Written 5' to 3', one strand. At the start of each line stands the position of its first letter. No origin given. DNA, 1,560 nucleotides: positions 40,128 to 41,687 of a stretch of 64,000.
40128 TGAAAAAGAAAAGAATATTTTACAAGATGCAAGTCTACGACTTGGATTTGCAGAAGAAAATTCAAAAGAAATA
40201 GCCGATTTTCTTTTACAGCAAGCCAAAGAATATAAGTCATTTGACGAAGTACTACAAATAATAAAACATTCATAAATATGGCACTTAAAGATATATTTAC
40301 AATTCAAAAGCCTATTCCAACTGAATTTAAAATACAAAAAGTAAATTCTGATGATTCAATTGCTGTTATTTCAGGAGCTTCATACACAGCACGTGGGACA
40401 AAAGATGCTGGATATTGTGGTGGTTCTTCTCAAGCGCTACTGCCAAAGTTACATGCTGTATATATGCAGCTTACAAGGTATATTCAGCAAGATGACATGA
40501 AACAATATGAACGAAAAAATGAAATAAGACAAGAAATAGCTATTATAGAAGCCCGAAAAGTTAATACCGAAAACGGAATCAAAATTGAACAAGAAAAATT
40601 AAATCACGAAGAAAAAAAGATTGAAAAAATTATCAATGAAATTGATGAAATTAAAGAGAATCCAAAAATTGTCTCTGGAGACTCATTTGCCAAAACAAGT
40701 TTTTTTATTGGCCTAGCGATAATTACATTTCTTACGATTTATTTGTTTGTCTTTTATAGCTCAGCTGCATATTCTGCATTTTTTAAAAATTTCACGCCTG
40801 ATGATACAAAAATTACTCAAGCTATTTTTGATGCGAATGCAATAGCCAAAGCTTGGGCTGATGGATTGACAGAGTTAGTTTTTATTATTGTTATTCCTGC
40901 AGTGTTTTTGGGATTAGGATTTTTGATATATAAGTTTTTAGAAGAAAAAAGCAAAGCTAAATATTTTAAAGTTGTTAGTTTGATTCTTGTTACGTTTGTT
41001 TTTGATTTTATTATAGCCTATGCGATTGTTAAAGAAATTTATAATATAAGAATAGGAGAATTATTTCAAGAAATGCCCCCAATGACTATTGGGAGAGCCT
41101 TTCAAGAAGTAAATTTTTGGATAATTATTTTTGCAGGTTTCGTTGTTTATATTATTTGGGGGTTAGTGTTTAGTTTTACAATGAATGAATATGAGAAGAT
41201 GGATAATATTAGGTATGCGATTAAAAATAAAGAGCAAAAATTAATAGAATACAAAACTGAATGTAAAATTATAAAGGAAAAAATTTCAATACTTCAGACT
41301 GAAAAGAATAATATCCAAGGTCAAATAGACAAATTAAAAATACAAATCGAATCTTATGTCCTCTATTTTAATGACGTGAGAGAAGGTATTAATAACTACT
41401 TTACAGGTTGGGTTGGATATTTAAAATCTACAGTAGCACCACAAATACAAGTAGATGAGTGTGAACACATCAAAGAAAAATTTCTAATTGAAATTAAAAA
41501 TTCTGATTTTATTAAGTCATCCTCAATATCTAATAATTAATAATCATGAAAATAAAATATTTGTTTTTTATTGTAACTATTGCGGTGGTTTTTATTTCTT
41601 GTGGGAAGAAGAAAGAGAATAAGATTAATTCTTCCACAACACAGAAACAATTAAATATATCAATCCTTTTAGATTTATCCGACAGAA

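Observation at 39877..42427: AT-rich three-gene operon (TerB-like protein, 4-TM coiled-coil protein, vWA-like lipoprotein): candidate uncharacterised membrane stress or defence module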

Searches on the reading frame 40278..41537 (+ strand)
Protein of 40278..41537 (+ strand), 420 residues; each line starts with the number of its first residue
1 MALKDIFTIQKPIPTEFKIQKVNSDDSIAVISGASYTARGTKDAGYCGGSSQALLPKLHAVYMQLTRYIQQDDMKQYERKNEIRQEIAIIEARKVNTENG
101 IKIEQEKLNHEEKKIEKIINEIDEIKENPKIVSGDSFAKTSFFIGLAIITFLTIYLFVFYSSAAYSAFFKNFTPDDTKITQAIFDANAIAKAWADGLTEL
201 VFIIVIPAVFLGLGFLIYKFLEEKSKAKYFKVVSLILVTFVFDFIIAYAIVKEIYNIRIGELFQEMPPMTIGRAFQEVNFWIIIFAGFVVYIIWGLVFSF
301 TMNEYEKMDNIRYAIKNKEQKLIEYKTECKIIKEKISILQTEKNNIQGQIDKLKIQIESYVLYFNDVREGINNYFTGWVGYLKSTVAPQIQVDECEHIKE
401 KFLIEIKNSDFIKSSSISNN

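Call 3: search_protein_families(library=pfam, proteins=[window:40278-41537:+], max_evalue=1)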
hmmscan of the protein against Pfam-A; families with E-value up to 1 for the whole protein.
window:40278-41537:+ (420 aa): 0 families

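Call 4: search_protein_families(library=padloc, proteins=[window:40278-41537:+], max_evalue=1)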
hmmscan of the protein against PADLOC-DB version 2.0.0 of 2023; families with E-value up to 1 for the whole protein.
window:40278-41537:+ (420 aa): 1 family
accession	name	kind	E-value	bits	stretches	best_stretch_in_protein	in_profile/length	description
PDLC03859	LmuB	-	0.0069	13.6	2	68-127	399-466/611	-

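Call 5: search_protein_families(library=ncbifam, proteins=[window:40278-41537:+], max_evalue=1)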
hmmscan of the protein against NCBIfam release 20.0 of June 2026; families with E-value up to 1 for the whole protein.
window:40278-41537:+ (420 aa): 7 families
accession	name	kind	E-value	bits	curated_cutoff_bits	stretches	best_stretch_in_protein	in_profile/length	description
NF041034.1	Rad50_Sulf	equivalog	0.0097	13.8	1000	1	54-128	528-602/872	DNA double-strand break repair ATPase Rad50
TIGR04527.1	mycoplas_twoTM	subfamily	0.011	15.5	125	1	275-374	5-101/248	MG_279/MG_280 family protein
TIGR02169.1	SMC_prok_A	equivalog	0.022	12.4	729.4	1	308-357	740-913/1165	chromosome segregation protein SMC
NF052612.1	sll0565_fam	equivalog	0.037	14.4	50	1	311-369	27-83/106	sll0565 family protein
NF005606.0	PRK07352.1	equivalog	0.038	13.7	137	1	78-122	51-95/175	F0F1 ATP synthase subunit B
NF045487.1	ASRP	equivalog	0.044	12.4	300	1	308-354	192-241/593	archaea-specific SMC-related protein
NF047363.1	Zn_ribbon_CdsZ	equivalog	0.17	11.3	275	1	69-133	79-143/251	zinc ribbon domain regulatory protein CdsZ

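Call 6: find_homologous_proteins(query=window:40278-41537:+)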
Query window:40278-41537:+ (420 aa): 1543 proteins with E <= 0.001 among 8000 candidates; the best 120 are listed.
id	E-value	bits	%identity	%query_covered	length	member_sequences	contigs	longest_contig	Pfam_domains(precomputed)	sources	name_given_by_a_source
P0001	5.1e-270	913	100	100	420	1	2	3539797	-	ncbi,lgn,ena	-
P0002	8.3e-226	767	83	100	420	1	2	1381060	-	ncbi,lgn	-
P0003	5.0e-217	739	78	100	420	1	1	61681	-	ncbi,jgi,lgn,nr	ncbi:MAG: hypothetical protein RBS07_10995 [Lentimicrobium sp.]|jgi:uncharacterized protein YlxW (UP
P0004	1.0e-215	734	79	100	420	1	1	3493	-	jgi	jgi:peptidoglycan hydrolase CwlO-like protein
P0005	5.6e-213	725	78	100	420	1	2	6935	-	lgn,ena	-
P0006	8.6e-213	725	77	100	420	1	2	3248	-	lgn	-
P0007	7.0e-212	722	77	100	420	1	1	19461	-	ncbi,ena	-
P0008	7.1e-212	722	77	100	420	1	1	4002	-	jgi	jgi:hypothetical protein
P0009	1.2e-211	721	77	100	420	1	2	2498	-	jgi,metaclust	metaclust:\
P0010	1.5e-211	721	78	98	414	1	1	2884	-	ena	-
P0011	1.8e-211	720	77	100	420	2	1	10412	-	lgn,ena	-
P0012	3.8e-211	719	77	100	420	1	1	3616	-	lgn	-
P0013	3.8e-211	719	76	100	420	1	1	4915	-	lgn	-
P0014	4.0e-211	719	77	100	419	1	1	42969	-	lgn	-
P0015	1.2e-210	717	78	100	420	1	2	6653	-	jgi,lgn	-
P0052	4.8e-189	646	70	99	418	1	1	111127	-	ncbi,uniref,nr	ncbi:hypothetical protein D0T50_05685 [Bacteroides sp. 214]|uniref:hypothetical protein n=1 Tax=Bact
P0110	5.2e-130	452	54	92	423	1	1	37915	-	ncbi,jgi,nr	ncbi:MAG: hypothetical protein LBQ28_03695 [Prevotellaceae bacterium]|jgi:uncharacterized membrane p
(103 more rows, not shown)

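Call 9: find_encoding_contigs(protein=P0001, flank=10000, max_places=3)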
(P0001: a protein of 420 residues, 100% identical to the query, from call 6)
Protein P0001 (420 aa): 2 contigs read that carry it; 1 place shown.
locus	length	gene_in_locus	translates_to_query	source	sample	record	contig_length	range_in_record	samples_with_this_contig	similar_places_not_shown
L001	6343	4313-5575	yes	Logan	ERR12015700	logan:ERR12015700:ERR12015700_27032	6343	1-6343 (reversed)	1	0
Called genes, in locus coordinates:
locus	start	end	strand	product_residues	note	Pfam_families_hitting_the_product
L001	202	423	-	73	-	-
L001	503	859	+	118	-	PF05154:TM2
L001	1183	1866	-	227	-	PF00196:GerE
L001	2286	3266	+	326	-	-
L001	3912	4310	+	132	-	PF05099:TerB (faint)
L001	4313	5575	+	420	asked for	-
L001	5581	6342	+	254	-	?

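Call 10: find_encoding_contigs(protein=P0052, flank=8000, max_places=2)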
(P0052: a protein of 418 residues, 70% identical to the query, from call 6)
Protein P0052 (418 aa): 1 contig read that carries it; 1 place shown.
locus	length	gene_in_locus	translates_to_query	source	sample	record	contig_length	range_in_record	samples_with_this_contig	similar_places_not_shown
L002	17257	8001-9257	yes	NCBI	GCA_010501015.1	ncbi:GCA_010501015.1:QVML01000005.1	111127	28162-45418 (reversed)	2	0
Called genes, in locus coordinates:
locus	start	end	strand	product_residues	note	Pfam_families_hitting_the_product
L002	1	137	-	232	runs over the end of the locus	PF01569:PAP2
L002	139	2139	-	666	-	PF21508:MenC_N (faint), PF13378:MR_MLE_C, PF00501:AMP-binding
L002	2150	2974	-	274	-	PF00378:ECH_1, PF16113:ECH_2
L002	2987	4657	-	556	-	PF02776:TPP_enzyme_N, PF16582:TPP_enzyme_M_2 (weak)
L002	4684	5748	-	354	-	PF00425:Chorismate_bind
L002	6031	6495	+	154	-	PF18291:HU-HIG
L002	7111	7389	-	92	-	-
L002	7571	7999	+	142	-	PF05099:TerB (weak)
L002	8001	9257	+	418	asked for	-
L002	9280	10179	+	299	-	-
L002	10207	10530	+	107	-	-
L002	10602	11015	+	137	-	-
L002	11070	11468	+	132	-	-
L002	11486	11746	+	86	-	-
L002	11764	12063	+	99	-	PF20619:DUF6804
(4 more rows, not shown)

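Call 11: find_encoding_contigs(protein=P0110, flank=8000, max_places=2)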
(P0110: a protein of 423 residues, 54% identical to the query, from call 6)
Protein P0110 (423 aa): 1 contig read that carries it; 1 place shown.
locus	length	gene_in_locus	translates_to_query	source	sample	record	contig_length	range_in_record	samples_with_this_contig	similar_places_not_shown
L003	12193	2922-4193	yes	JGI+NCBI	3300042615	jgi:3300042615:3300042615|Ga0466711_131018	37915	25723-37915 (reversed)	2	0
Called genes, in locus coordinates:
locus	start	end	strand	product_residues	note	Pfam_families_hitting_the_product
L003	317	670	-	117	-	-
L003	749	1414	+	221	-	-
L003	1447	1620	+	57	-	-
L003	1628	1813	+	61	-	-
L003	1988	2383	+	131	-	PF05099:TerB (faint)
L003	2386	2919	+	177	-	-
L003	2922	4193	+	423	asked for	-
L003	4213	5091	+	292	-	-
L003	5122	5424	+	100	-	PF20619:DUF6804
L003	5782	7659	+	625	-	PF00005:ABC_tran, PF13238:AAA_18 (faint), PF13304:AAA_21 (faint), PF13555:AAA_29 (faint), PF12848:ABC_tran_Xtn, PF00005:ABC_tran, PF16326:ABC_tran_CTD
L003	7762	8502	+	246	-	PF08032:SpoU_sub_bind, PF00588:SpoU_methylase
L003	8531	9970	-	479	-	PF02554:CstA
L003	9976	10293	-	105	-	-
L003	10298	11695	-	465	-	PF01420:Methylase_S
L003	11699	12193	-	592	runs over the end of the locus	PF13588:HSDR_N_2, PF02384:N6_Mtase, PF01170:UPF0020, PF20473:MmeI_Mtase (weak), PF07669:Eco57I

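Call 17: search_solved_structures(query=A2, max_evalue=10)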
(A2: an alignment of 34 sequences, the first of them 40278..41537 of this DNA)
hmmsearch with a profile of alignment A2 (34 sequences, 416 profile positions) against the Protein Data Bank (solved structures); distinct sequences matched with E-value up to 10: 19.
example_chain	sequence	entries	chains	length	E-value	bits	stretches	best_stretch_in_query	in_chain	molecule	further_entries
2yo3_A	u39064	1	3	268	0.00033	22.7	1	40-123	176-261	GENERAL CONTROL PROTEIN GCN4, PUTATIVE INNER MEMBRANE PROTEIN, GENERAL CONTROL PROTEIN GCN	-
5cj1_A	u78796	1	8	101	0.025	16.5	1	75-127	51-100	Gp7-MYH7-(1526-1571) chimera protein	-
8f5o_F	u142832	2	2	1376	0.052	15.5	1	299-363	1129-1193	WD_REPEATS_REGION domain-containing protein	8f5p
1m1j_C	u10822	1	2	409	0.085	14.8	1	42-136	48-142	Fibrinogen gamma chain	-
1ei3_C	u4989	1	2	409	0.085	14.7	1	42-136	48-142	FIBRINOGEN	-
6eun_A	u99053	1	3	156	0.2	13.5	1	57-130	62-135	Adhesin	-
6eup_A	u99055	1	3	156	0.26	13.2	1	43-130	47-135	Adhesin A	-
4rsj_A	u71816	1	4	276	0.5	12.2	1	328-359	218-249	Chromosome partition protein Smc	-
7xfr_B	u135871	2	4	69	0.74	11.6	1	315-357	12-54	Autophagy-related protein 16-1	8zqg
3cvf_A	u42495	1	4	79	0.81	11.5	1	79-123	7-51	Homer protein homolog 3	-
3din_D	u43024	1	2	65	1.2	11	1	117-171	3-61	Preprotein translocase subunit secE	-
8j07_e0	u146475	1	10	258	3.5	9.4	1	75-128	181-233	Axonemal dynein light intermediate polypeptide 1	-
6mg3_A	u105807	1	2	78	4.4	9.1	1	68-127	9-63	CCAAT/enhancer-binding protein beta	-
9fqr_G1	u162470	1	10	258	4.5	9.1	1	75-128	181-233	Axonemal dynein light intermediate polypeptide 1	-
8gmh_C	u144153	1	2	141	4.7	9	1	62-116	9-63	LapA4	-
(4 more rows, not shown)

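Call 18: find_related_loci(query=A2, collection=genome_contigs, flank=8000)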
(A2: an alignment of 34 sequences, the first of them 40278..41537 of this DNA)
Query A2 (420 aa) in genome_contigs; peptide patterns used: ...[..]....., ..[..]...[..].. (x = any residue, [..] = any of these).
447 stretches matched a pattern; 423 encode a relative of the query (tblastn E <= 1e-3); the best 80 are kept; 80 distinct loci.
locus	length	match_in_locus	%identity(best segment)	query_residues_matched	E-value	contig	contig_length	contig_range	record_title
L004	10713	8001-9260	78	1-420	0e+0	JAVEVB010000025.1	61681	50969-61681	MAG: Lentimicrobium sp. isolate BF4_106 NODE_1323_length_61681_cov_8.973324_Biofilm4, whole genome shotgun sequence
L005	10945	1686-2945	83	1-420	0e+0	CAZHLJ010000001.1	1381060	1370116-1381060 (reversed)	MAG TPA_asm: uncultured Muribaculaceae bacterium isolate binchicken_co158_35 genome assembly, contig: NODE_2_length_1381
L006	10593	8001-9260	77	1-420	0e+0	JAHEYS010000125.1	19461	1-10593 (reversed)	MAG: Prolixibacteraceae bacterium isolate nzgw133 NODE_1629_length_19462_cov_3.593971, whole genome shotgun sequence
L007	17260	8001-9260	74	1-420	0e+0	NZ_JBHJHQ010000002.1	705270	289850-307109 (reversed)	Saccharicrinis sp. FJH62 FJH62_scaffold2, whole genome shotgun sequence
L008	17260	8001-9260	74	1-420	0e+0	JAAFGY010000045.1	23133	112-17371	MAG: Flavobacterium sp. isolate Bin2_5 scaffold_890, whole genome shotgun sequence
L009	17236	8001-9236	72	1-413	0e+0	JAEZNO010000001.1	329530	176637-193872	MAG: Bacteroidetes bacterium isolate OH_CFB_158 k127_375540, whole genome shotgun sequence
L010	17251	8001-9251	70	1-416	0e+0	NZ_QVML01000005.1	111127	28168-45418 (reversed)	Bacteroides sp. 214 scaffold5_size111127, whole genome shotgun sequence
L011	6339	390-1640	61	1-416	8e-175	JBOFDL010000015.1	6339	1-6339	MAG: Bacteroidales bacterium isolate WFFMC_MAG_151 k139_9727168_flag=0_multi=10.2384_len=6339, whole genome shotgun sequ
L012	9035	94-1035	74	107-420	4e-154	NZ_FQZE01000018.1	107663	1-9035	Tangfeifania diversioriginum strain DSM 27063, whole genome shotgun sequence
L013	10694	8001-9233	57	1-413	3e-151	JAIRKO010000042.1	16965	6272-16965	MAG: Dysgonamonadaceae bacterium isolate Cc175_bin119 k119_3359451, whole genome shotgun sequence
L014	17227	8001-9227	55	1-407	6e-145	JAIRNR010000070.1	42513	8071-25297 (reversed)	MAG: Bacteroidales bacterium isolate Cd354_bin43 k119_1427798, whole genome shotgun sequence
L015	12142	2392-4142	54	22-409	2e-135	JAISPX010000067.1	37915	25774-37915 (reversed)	MAG: Prevotellaceae bacterium isolate Kf353_bin101 k119_498475, whole genome shotgun sequence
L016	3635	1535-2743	50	2-409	8e-134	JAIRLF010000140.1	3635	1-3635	MAG: Prevotellaceae bacterium isolate Cc175_bin36 k119_3463954, whole genome shotgun sequence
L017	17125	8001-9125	52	35-409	1e-127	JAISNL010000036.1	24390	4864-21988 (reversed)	MAG: Prevotellaceae bacterium isolate Im510_bin87 k119_3604948, whole genome shotgun sequence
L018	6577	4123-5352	49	1-409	5e-127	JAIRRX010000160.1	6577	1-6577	MAG: Prevotellaceae bacterium isolate Ct408_bin144 k119_5880840, whole genome shotgun sequence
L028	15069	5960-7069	40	35-404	1e-80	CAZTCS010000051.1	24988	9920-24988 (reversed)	MAG TPA_asm: uncultured Sediminibacterium sp. isolate SRP090828_co2_4 genome assembly, contig: NODE_660_length_24988_cov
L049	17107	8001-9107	38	35-403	2e-74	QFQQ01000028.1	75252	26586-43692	MAG: Citrobacter freundii isolate S2_003_000_R2_13 S2_003_000_R2_scaffold_383, whole genome shotgun sequence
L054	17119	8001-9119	39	35-403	3e-74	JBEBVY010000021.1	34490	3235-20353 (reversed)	MAG: Moheibacter lacus isolate T2.bin.27 NODE_3731_length_34490_cov_27.168404, whole genome shotgun sequence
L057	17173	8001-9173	36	4-403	2e-73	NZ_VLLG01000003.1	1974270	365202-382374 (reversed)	Chitinophaga japonensis strain DSM 13484 LX66DRAFT_scaffold00002.2, whole genome shotgun sequence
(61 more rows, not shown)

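Call 24: predict_structure(alignment_id=A2)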
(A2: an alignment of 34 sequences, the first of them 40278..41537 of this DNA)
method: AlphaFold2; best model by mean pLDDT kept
length: 420 residues; sequences in the alignment: 34
mean_pLDDT: 80.1   pTM: 0.50
mean pLDDT of the five models: 80.1, 76.5, 76.2, 74.0, 71.8
residues with pLDDT >= 90: 124; 70-90: 218; 50-70: 45; < 50: 33
segments of 3 or more residues with pLDDT < 50: 1-5, 7-29, 416-420
pLDDT, mean of each block of 10 residues (from residue 1): 43 34 36 77 90 92 88 87 92 95 96 93 84 69 84 86 79 65 69 78 79 78 79 84 85 73 62 78 83 83 83 90 94 96 94 86 86 92 91 93 87 52
secondary structure, 60 per line:
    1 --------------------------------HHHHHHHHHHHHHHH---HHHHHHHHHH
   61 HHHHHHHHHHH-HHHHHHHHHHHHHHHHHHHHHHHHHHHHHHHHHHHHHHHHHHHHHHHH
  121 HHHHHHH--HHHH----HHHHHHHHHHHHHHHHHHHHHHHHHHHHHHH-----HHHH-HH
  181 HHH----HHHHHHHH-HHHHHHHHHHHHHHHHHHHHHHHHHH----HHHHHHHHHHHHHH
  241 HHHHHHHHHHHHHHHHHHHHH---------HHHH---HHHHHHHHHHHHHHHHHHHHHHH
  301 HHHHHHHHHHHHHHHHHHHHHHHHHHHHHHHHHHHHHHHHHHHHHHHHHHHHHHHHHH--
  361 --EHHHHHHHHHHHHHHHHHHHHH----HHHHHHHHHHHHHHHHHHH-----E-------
elements in order: H33-47 H51-71 H73-127 H130-133 H138-168 H174-177 H179-183 H188-195 H197-222 H227-261 H271-274 H278-358 H364-384 H389-407

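Call 28: fold_search(model_id=the predicted structure, library=pdb)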
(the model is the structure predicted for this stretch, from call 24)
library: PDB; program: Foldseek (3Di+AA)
matches with E <= 10: 283; with E <= 0.001: 0
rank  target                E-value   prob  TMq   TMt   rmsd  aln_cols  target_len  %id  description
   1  9y6s_9Q               1.0e-02  0.91  0.20  0.03  30.8       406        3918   12  96-nm repeat of the Leishmania tarentolae doublet microtubule (released 2025-12-17)
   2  6h2x                  2.2e-02  0.63  0.15  0.18  24.2       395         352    8  MukB coiled-coil elbow from E. coli (released 2019-03-06)
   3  9fqr_K2               3.2e-02  1.00  0.36  0.06  16.5       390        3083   14  96-nm repeat of axonemal doublet microtubules from bovine sperm (released 2025-03-26)
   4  8bwy_B                3.7e-02  1.00  0.30  0.04  16.6       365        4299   14  In situ outer dynein arm from Chlamydomonas reinhardtii in a pre-power stroke state (released 2023-05-10)
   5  8j07_n9               6.6e-02  1.00  0.36  0.05  16.3       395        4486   11  96nm repeat of human respiratory doublet microtubule and associated axonemal complexes (released 2023-07-26)
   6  9y6s_6k               7.6e-02  0.90  0.29  0.04  18.2       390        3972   11  96-nm repeat of the Leishmania tarentolae doublet microtubule (released 2025-12-17)
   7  7zr1_C                9.0e-02  0.51  0.18  0.12  32.4       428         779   11  Chaetomium thermophilum Mre11-Rad50-Nbs1 complex bound to ATPyS (composite structure) (released 2023-01-11)
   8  7n6g_3R               1.2e-01  0.25  0.14  0.16  55.3       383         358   10  C1 of central pair (released 2022-05-18)
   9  8glv_DB               1.2e-01  0.87  0.29  0.04  22.9       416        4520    9  96-nm repeat unit of doublet microtubules from Chlamydomonas reinhardtii flagella (released 2023-05-31)
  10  8ptk_e                1.7e-01  0.82  0.29  0.04  16.1       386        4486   11  Composite structure of Dynein-Dynactin-JIP3-LIS1 (released 2024-03-27)
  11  7nyw_B                1.8e-01  0.13  0.11  0.06  34.5       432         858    9  Cryo-EM structure of the MukBEF-MatP-DNA head module (released 2021-07-07)
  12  9a69_B                2.4e-01  0.33  0.16  0.11  35.5       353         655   11  Integrative model of MCPB-MCPC by crosslinking MS and deep learning (released 2024-09-18)
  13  8glv_Fm               2.5e-01  0.38  0.21  0.04  21.7       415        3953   12  96-nm repeat unit of doublet microtubules from Chlamydomonas reinhardtii flagella (released 2023-05-31)
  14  5xg2                  2.7e-01  0.54  0.17  0.28  22.4       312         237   11  Crystal structure of a coiled-coil segment (residues 345-468 and 694-814) of Pyrococcus yayanosii Smc (released 2017-06-07)
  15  7zr1_D                3.0e-01  0.18  0.16  0.10  33.8       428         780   11  Chaetomium thermophilum Mre11-Rad50-Nbs1 complex bound to ATPyS (composite structure) (released 2023-01-11)
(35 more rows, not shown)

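Call 34: search_protein_families(library=pfam, proteins=[L008:2297-3238:-, L008:3744-5465:+, L008:5478-6143:+, L008:6667-6981:+, L008:10729-11526:+, L028:4557-5360:+, L054:6075-7139:+, L054:10085-10768:+, L054:11518-12057:+, L049:10154-11203:+], max_evalue=0.01)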
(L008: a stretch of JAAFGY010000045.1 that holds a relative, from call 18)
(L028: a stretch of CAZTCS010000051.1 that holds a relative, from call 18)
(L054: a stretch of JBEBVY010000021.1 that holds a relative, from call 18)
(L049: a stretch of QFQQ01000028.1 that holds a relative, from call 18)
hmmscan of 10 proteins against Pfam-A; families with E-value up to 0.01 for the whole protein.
L008:2297-3238:- (314 aa): 0 families

L008:3744-5465:+ (574 aa): 6 families
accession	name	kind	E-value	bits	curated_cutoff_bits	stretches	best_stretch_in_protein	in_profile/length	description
PF13424.12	TPR_12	-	7.9e-15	55.3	30.1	1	85-149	8-74/77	Tetratricopeptide repeat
PF07719.23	TPR_2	-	9.9e-07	28.9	27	1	122-149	3-30/34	Tetratricopeptide repeat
PF00515.34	TPR_1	-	3.1e-06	27.2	27.8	1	122-149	3-30/34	Tetratricopeptide repeat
PF02518.31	HATPase_c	-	9.3e-06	26.5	26.4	1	487-573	4-108/111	Histidine kinase-, DNA gyrase B-, and HSP90-like ATPase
PF13374.12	TPR_10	-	4.8e-05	23.7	27.5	0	121-147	3-29/42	Tetratricopeptide repeat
PF13181.12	TPR_8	-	0.00022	21.6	25.7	1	121-149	2-30/34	Tetratricopeptide repeat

L008:5478-6143:+ (222 aa): 2 families
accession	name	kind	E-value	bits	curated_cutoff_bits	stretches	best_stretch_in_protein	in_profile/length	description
PF00072.30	Response_reg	-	1.7e-05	25.4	30.2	1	5-129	1-110/111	Response regulator receiver domain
PF19355.4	DUF5932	-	0.0083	16.4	23.7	0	146-209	21-83/111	Family of unknown function (DUF5932)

L008:6667-6981:+ (105 aa): 1 family
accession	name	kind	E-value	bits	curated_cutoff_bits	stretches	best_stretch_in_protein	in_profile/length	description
PF20234.3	DUF6591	-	0.0084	16.3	27.1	1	17-87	137-209/228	Family of unknown function (DUF6591)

L008:10729-11526:+ (266 aa): 1 family
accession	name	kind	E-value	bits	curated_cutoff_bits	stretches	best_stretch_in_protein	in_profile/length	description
PF03372.29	Exo_endo_phos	-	1.1e-09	38.8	24.5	1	22-256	1-225/225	Endonuclease/Exonuclease/phosphatase family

L028:4557-5360:+ (268 aa): 2 families
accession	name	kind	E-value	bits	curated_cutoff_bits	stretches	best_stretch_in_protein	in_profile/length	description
PF13588.12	HSDR_N_2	-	6.5e-09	36.3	25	1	42-132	2-96/110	Type I restriction enzyme R protein N terminus (HSDR_N)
PF04313.20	HSDR_N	-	0.0042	17.4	25.1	0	71-131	123-191/198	Type I restriction enzyme R protein N terminus (HSDR_N)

L054:6075-7139:+ (355 aa): 3 families
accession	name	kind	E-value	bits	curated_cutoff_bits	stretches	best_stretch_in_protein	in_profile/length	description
PF04313.20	HSDR_N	-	3.5e-16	60.1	25.1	1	23-126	3-197/198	Type I restriction enzyme R protein N terminus (HSDR_N)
PF13588.12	HSDR_N_2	-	5.7e-12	46.1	25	1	24-126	2-101/110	Type I restriction enzyme R protein N terminus (HSDR_N)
PF17950.7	SpmSyn_N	-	0.0048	17.5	25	0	272-347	6-77/96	S-adenosylmethionine decarboxylase N -terminal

L054:10085-10768:+ (228 aa): 0 families

L054:11518-12057:+ (180 aa): 1 family
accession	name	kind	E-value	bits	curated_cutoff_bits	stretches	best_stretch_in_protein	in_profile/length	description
PF00565.23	SNase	-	1.6e-24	86.9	21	1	71-169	2-107/107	Staphylococcal nuclease homologue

L049:10154-11203:+ (350 aa): 0 families
